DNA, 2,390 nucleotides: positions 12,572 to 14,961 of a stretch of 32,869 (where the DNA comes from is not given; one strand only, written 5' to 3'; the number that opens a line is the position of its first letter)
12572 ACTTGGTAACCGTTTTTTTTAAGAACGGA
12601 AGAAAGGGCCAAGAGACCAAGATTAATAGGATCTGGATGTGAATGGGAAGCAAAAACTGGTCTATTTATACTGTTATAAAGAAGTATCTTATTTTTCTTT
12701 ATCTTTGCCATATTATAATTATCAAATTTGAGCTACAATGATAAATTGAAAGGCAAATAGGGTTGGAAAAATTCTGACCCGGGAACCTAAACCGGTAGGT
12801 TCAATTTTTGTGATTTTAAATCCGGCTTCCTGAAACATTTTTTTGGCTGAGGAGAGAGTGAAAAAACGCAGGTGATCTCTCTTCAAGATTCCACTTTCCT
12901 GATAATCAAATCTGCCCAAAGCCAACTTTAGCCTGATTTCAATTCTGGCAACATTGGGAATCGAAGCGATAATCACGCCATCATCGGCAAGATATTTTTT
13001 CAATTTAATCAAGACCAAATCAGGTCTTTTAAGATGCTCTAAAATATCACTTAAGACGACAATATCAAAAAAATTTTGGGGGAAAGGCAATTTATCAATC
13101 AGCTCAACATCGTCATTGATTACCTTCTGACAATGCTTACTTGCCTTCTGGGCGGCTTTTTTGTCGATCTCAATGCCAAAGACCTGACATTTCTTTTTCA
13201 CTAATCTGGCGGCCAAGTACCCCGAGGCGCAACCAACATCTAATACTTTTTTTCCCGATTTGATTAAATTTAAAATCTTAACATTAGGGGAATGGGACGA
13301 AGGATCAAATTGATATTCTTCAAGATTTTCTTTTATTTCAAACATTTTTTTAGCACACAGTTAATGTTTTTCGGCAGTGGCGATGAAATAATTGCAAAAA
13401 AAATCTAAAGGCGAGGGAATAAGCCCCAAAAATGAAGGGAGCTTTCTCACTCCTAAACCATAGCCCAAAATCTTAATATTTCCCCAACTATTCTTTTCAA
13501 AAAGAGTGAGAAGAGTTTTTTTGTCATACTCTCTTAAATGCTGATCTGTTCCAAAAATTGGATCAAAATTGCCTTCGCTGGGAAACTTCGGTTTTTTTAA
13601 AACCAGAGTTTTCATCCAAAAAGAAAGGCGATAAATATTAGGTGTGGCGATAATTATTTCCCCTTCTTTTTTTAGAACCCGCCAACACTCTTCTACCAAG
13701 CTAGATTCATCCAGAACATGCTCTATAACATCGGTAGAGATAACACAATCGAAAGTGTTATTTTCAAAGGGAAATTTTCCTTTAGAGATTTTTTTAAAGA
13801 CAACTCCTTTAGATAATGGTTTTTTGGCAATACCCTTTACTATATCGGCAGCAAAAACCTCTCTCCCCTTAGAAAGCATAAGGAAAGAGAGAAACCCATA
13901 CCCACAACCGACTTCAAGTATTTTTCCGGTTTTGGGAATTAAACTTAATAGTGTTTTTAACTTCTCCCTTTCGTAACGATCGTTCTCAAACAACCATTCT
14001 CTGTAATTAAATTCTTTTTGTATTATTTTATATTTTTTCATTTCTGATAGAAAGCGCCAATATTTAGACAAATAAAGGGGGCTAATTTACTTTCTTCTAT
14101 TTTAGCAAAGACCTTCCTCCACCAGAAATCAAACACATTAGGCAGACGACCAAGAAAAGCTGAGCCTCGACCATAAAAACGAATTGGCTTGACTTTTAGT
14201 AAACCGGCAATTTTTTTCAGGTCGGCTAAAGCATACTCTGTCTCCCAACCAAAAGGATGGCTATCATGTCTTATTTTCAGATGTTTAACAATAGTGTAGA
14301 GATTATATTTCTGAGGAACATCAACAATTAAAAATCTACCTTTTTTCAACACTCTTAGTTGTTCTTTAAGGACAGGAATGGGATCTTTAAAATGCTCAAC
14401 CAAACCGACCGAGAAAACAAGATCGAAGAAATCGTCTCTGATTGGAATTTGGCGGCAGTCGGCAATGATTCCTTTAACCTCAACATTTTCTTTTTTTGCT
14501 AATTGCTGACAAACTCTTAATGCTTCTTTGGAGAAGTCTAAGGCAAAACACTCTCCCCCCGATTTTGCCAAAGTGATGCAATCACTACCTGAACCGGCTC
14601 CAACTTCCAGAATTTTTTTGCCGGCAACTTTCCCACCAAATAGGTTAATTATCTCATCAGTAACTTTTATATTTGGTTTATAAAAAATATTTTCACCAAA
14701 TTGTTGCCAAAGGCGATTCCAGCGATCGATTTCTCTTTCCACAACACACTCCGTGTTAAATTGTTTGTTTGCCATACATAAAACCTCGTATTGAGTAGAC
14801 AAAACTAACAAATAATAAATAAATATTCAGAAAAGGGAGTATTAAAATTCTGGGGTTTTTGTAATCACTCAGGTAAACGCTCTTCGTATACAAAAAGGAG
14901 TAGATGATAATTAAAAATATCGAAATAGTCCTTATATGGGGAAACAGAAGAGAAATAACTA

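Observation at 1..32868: Window-filling single-strand glycan-assembly superoperon with an unusually high methylation load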

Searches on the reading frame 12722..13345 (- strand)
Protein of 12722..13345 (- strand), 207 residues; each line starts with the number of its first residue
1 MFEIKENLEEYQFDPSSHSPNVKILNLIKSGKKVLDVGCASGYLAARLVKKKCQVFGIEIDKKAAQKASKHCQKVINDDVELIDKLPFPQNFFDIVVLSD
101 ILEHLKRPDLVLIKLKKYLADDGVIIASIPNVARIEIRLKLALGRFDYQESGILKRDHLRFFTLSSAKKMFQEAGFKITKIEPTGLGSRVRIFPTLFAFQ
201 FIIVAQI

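Call 5: search_protein_families(library=pfam, proteins=[window:12722-13345:-], max_evalue=0.01)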
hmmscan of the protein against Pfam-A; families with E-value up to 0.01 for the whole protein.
window:12722-13345:- (207 aa): 17 families
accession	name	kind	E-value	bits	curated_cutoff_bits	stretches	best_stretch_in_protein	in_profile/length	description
PF13489.12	Methyltransf_23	-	4.1e-22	79.1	27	1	27-180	19-163/164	Methyltransferase domain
PF13847.12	Methyltransf_31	-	2.8e-17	63.2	27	1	28-131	1-113/145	Methyltransferase domain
PF07021.18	MetW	-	5.8e-16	59.1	21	1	23-143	6-123/193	Methionine biosynthesis protein MetW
PF08241.18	Methyltransf_11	-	6.3e-16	59.2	21.2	1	35-126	1-94/95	Methyltransferase domain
PF08242.18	Methyltransf_12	-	3.8e-13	50.4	30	1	35-125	1-98/98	Methyltransferase domain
PF13649.12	Methyltransf_25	-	3.9e-13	50.4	27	1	34-123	1-97/97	Methyltransferase domain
PF02353.26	CMAS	-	2.9e-08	33.8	27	1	22-128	55-166/273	Mycolic acid cyclopropane synthetase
PF01135.25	PCMT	-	4.4e-08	33.6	20.3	1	14-81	58-127/210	Protein-L-isoaspartate(D-aspartate) O-methyltransferase (PCMT)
PF08003.17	Methyltransf_9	-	1.2e-07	31.5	23.8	1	30-126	115-216/315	Protein of unknown function (DUF1698)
PF12847.13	Methyltransf_18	-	2.2e-05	24.9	27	1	23-78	7-65/151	Methyltransferase domain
PF06325.19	PrmA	-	2.3e-05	24.5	22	1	26-128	157-259/296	Ribosomal protein L11 methyltransferase (PrmA)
PF01209.24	Ubie_methyltran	-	2.9e-05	24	20.1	1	28-99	45-123/233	ubiE/COQ5 methyltransferase family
PF13679.12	Methyltransf_32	-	0.00022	21.7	27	1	31-75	26-76/143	Methyltransferase domain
PF01269.23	Fibrillarin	-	0.00041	20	27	1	27-129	68-176/227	Fibrillarin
PF01728.25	FtsJ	-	0.00064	20.1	24.1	1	26-97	17-96/181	FtsJ-like methyltransferase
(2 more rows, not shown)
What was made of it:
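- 12722..13345 (-): Class I SAM methyltransferase. PF13489 79 bits, call 5.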

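Call 14: search_protein_families(library=ncbifam, proteins=[window:12722-13345:-], max_evalue=0.001)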
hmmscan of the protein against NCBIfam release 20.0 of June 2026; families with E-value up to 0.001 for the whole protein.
window:12722-13345:- (207 aa): 47 families (the best 25 are shown)
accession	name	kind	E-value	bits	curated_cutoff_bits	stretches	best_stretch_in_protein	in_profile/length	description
TIGR02081.1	metW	equivalog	6.7e-17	61.7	189.5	1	23-146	6-127/194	methionine biosynthesis protein MetW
TIGR01983.1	UbiG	equivalog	3.3e-15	56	102.95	1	30-131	49-155/228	bifunctional 2-polyprenyl-6-hydroxyphenol methylase/3-demethylubiquinol 3-O-methyltransferase UbiG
NF045667.1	MTase_DVU1556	equivalog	2.2e-13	50.1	155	1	28-182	20-166/213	DVU_1556 family methyltransferase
NF043040.1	corrin_prot_MT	hypoth_equivalog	7e-12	45.2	180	1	24-127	34-147/216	corrinoid protein-associated methyltransferase CpaM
NF011650.0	PRK15068.1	equivalog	1.9e-09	36.8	209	1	29-126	119-224/324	tRNA 5-methoxyuridine(34)/uridine 5-oxyacetic acid(34) synthase CmoB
NF041536.1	ArsM_DUF2284_UU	exception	3.6e-09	35.5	575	1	25-140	71-194/459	arsenite methyltransferase/DUF2284 domain selenoprotein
TIGR00452.1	TIGR00452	equivalog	5.1e-09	35.4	275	1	30-126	117-218/316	tRNA 5-methoxyuridine(34)/uridine 5-oxyacetic acid(34) synthase CmoB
NF047649.1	MTase_UXPK_star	exception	1e-08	34.6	460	1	25-104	72-158/283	methyltransferase/UXPK-star double selenoprotein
TIGR04290.1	meth_Rta_06860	hypoth_equivalog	1.5e-08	34.4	300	1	30-130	49-153/226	TIGR04290 family methyltransferase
TIGR02021.1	BchM-ChlM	equivalog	2.4e-08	33.6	158.9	1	29-134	53-161/218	magnesium protoporphyrin IX methyltransferase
NF041537.1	ArsM_AhpD_UU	exception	1e-07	31.1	510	1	25-104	71-157/345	arsenite methyltransferase/AhpD domain selenoprotein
NF011529.0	PRK14968.1-3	equivalog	1.5e-07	31.1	162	1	5-83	9-87/198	putative methyltransferase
NF011530.0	PRK14968.1-4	equivalog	1.7e-07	30.8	243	1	24-96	33-103/202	putative methyltransferase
NF008300.0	PRK11088.1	equivalog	2.5e-07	30.5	303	1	27-130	82-182/272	23S rRNA (guanine(745)-N(1))-methyltransferase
TIGR04345.1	ovoA_Cterm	equivalog_domain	3.1e-07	30.2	170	0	92-140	134-182/242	putative 4-mercaptohistidine N1-methyltransferase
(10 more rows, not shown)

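Call 86: search_solved_structures(query=window:12722-13345:-, max_evalue=0.00001)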
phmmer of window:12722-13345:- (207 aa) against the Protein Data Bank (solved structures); distinct sequences matched with E-value up to 0.00001: 10.
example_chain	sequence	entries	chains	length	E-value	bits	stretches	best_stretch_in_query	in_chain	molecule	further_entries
3cc8_A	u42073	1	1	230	1.6e-35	125.9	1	21-183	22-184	Putative methyltransferase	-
9rfr_A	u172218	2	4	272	1.5e-07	34.6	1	28-132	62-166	Ubiquinone biosynthesis O-methyltransferase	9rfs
3mgg_A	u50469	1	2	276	3.1e-07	33.6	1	29-126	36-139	Methyltransferase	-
5kn4_A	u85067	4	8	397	1.1e-06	31.8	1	28-126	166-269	Pavine N-methyltransferase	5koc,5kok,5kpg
6gkv_A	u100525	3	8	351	1.7e-06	31.2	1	28-126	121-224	Coclaurine N-methyltransferase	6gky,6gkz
9we4_B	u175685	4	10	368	2.5e-06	30.7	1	28-126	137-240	N-methyltransferase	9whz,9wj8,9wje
2avn_A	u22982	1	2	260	4.1e-06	29.9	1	28-132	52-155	ubiquinone/menaquinone biosynthesis methyltransferase-related protein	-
3l8d_A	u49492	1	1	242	4.6e-06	29.8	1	12-128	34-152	Methyltransferase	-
6p3m_A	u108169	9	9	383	4.8e-06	29.7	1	27-126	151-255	tetrahydroprotoberberine N-methyltransferase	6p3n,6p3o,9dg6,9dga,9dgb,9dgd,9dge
9wj7_B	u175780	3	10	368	5.2e-06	29.6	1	28-126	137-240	N-methyltransferase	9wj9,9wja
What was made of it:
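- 12722..13345 (-): Closest solved relative is an uncharacterised MT, 3CC8, call 86.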

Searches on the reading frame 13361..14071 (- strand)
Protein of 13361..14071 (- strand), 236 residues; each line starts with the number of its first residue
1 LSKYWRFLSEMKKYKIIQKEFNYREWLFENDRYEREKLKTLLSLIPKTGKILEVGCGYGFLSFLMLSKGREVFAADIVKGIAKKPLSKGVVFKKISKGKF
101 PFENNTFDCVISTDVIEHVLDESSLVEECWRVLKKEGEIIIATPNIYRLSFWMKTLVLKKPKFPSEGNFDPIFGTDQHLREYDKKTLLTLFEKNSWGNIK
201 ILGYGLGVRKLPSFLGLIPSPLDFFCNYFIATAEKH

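Call 5: search_protein_families(library=pfam, proteins=[window:13361-14071:-], max_evalue=0.01)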
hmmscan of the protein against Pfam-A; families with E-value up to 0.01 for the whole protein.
window:13361-14071:- (236 aa): 9 families
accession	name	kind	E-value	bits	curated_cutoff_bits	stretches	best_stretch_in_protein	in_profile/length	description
PF08241.18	Methyltransf_11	-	4.1e-16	59.8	21.2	1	52-141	1-95/95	Methyltransferase domain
PF13489.12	Methyltransf_23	-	5.8e-12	46.1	27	1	35-193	10-156/164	Methyltransferase domain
PF13847.12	Methyltransf_31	-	6.4e-12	45.8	27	1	49-146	5-119/145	Methyltransferase domain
PF13649.12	Methyltransf_25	-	1e-11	45.8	27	1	51-137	1-97/97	Methyltransferase domain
PF07021.18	MetW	-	3.8e-08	33.6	21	1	35-164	1-128/193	Methionine biosynthesis protein MetW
PF08242.18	Methyltransf_12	-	1.2e-07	32.8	30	1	52-138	1-97/98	Methyltransferase domain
PF05219.18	DREV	-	0.00047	19.8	26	1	47-142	94-187/265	DREV methyltransferase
PF05175.20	MTS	-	0.00052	20.1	23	1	40-72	22-58/170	Methyltransferase small domain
PF01209.24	Ubie_methyltran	-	0.002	18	20.1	1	51-141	51-151/233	ubiE/COQ5 methyltransferase family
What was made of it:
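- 13361..14071 (-): Class I SAM methyltransferase. PF08241 60 bits, call 5.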

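Call 14: search_protein_families(library=ncbifam, proteins=[window:13361-14071:-], max_evalue=0.001)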
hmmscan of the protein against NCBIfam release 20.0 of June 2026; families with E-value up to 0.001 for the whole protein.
window:13361-14071:- (236 aa): 26 families (the best 25 are shown)
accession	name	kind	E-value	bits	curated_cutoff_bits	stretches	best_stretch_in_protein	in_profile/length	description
TIGR01983.1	UbiG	equivalog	8.5e-14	51.4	102.95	1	48-154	50-164/228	bifunctional 2-polyprenyl-6-hydroxyphenol methylase/3-demethylubiquinol 3-O-methyltransferase UbiG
TIGR02072.1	BioC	equivalog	3.2e-11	43.5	184.95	1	38-145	20-136/244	malonyl-ACP O-methyltransferase BioC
NF045667.1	MTase_DVU1556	equivalog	7.2e-10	38.7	155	1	45-141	20-119/213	DVU_1556 family methyltransferase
NF041536.1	ArsM_DUF2284_UU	exception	3.5e-09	35.5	575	1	45-142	74-181/459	arsenite methyltransferase/DUF2284 domain selenoprotein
NF043040.1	corrin_prot_MT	hypoth_equivalog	5.2e-09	35.8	180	1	43-142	36-148/216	corrinoid protein-associated methyltransferase CpaM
NF047649.1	MTase_UXPK_star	exception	2.1e-08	33.6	460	1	49-142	79-182/283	methyltransferase/UXPK-star double selenoprotein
NF041255.1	mycofact_MftM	equivalog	7.7e-08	32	200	1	48-144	140-242/289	mycofactocin oligosaccharide methyltransferase MftM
NF004452.0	PRK05785.1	equivalog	8.1e-08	32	207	1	27-137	31-141/228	hypothetical protein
TIGR02081.1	metW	equivalog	9.5e-08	31.8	189.5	1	35-165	1-129/194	methionine biosynthesis protein MetW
NF041537.1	ArsM_AhpD_UU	exception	1.8e-07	30.3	510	1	46-143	75-182/345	arsenite methyltransferase/AhpD domain selenoprotein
NF001241.0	PRK00216.1-2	equivalog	2.7e-07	30.5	327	1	30-143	35-149/231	demethylmenaquinone methyltransferase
TIGR01934.1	MenG_MenH_UbiE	subfamily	3e-07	30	158.35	1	45-143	38-143/223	ubiquinone/menaquinone biosynthesis methyltransferase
NF041675.1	sarc_dimgly_tmase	equivalog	1.2e-06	28.7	550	1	27-144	46-172/278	sarcosine/dimethylglycine N-methyltransferase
TIGR02021.1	BchM-ChlM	equivalog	7.8e-06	25.5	158.9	1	39-121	42-133/218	magnesium protoporphyrin IX methyltransferase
NF008823.0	PRK11873.1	subfamily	2e-05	24.2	263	1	88-142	128-182/272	arsenite methyltransferase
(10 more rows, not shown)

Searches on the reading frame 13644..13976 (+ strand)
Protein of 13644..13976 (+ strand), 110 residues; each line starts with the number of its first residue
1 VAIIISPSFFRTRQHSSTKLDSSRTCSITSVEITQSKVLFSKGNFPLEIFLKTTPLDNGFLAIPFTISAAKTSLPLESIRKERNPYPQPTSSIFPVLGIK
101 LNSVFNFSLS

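Call 81: search_protein_families(library=pfam, proteins=[window:13644-13976:+], max_evalue=0.1)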
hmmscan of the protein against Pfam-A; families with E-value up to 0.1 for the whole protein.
window:13644-13976:+ (110 aa): 0 families
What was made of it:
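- Checked: The three plus-strand ORFs of at least 100 aa lie inside minus-strand genes and have no Pfam match (call 81).
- Tried and rejected: Plus-strand ORFs: no family matches (call 81).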

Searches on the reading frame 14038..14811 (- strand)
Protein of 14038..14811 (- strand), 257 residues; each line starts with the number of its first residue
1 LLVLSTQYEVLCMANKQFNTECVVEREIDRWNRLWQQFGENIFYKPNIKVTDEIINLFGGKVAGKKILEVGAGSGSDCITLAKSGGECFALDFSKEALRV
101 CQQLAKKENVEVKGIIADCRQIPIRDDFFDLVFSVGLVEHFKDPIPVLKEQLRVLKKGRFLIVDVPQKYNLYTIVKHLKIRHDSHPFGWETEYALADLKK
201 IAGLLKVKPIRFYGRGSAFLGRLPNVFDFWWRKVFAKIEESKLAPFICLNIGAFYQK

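Call 5: search_protein_families(library=pfam, proteins=[window:14038-14811:-], max_evalue=0.01)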
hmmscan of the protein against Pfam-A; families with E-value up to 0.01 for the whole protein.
window:14038-14811:- (257 aa): 10 families
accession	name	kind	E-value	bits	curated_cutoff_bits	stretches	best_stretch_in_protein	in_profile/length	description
PF08241.18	Methyltransf_11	-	4e-20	72.7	21.2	1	68-162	1-94/95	Methyltransferase domain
PF13847.12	Methyltransf_31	-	1.4e-18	67.4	27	1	63-172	3-119/145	Methyltransferase domain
PF13649.12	Methyltransf_25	-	6.1e-18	65.7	27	1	67-158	1-96/97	Methyltransferase domain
PF08242.18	Methyltransf_12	-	3.1e-11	44.3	30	1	68-158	1-95/98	Methyltransferase domain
PF13489.12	Methyltransf_23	-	3.2e-10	40.4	27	1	52-168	11-121/164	Methyltransferase domain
PF01209.24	Ubie_methyltran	-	4.7e-09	36.4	20.1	1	59-163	43-152/233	ubiE/COQ5 methyltransferase family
PF02353.26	CMAS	-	1e-05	25.4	27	1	63-142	62-141/273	Mycolic acid cyclopropane synthetase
PF08003.17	Methyltransf_9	-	0.00046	19.7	23.8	1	62-163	114-217/315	Protein of unknown function (DUF1698)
PF03848.20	TehB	-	0.00048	20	20.4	1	62-137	29-104/193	Tellurite resistance protein TehB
PF07021.18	MetW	-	0.0056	16.8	21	1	63-157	13-104/193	Methionine biosynthesis protein MetW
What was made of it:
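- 14038..14811 (-): Class I SAM methyltransferase. PF08241 73 bits, call 5.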

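Call 14: search_protein_families(library=ncbifam, proteins=[window:14038-14811:-], max_evalue=0.001)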
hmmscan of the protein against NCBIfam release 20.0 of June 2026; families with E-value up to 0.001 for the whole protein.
window:14038-14811:- (257 aa): 44 families (the best 25 are shown)
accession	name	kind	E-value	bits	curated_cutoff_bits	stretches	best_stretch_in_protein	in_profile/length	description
TIGR02072.1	BioC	equivalog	2e-12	47.4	184.95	1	53-179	22-148/244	malonyl-ACP O-methyltransferase BioC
TIGR01934.1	MenG_MenH_UbiE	subfamily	2.8e-12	46.4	158.35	1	62-170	38-149/223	ubiquinone/menaquinone biosynthesis methyltransferase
NF041255.1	mycofact_MftM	equivalog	4.3e-12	46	200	1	62-166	138-242/289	mycofactocin oligosaccharide methyltransferase MftM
TIGR01983.1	UbiG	equivalog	5.1e-12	45.6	102.95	1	60-163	46-151/228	bifunctional 2-polyprenyl-6-hydroxyphenol methylase/3-demethylubiquinol 3-O-methyltransferase UbiG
NF041537.1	ArsM_AhpD_UU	exception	1.1e-11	44.2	510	1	62-165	75-183/345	arsenite methyltransferase/AhpD domain selenoprotein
NF001241.0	PRK00216.1-2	equivalog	1.4e-11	44.5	327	1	63-163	51-147/231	demethylmenaquinone methyltransferase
NF008823.0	PRK11873.1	subfamily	4.7e-11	42.7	263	1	63-176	77-195/272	arsenite methyltransferase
NF045667.1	MTase_DVU1556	equivalog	1.6e-10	40.8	155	1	49-165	9-122/213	DVU_1556 family methyltransferase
NF001244.0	PRK00216.1-5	equivalog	2e-10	40.4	216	1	62-170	47-161/236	bifunctional demethylmenaquinone methyltransferase/2-methoxy-6-polyprenyl-1,4-benzoquinol methylase UbiE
NF001243.0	PRK00216.1-4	equivalog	6.1e-10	38.8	235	1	50-162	35-150/237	demethylmenaquinone methyltransferase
NF045649.1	2X_seleno_MduS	exception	1.2e-09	37.6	380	1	30-178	10-163/338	methyltransferase domain-containing selenoprotein MduS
NF041536.1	ArsM_DUF2284_UU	exception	4.9e-09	35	575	1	62-166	75-184/459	arsenite methyltransferase/DUF2284 domain selenoprotein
NF047649.1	MTase_UXPK_star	exception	5.6e-09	35.4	460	1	62-164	76-183/283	methyltransferase/UXPK-star double selenoprotein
TIGR02752.1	MenG_heptapren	equivalog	6.7e-09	35.6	419.85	1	51-161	34-147/231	demethylmenaquinone methyltransferase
TIGR00452.1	TIGR00452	equivalog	4.2e-08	32.4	275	1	62-163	116-219/316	tRNA 5-methoxyuridine(34)/uridine 5-oxyacetic acid(34) synthase CmoB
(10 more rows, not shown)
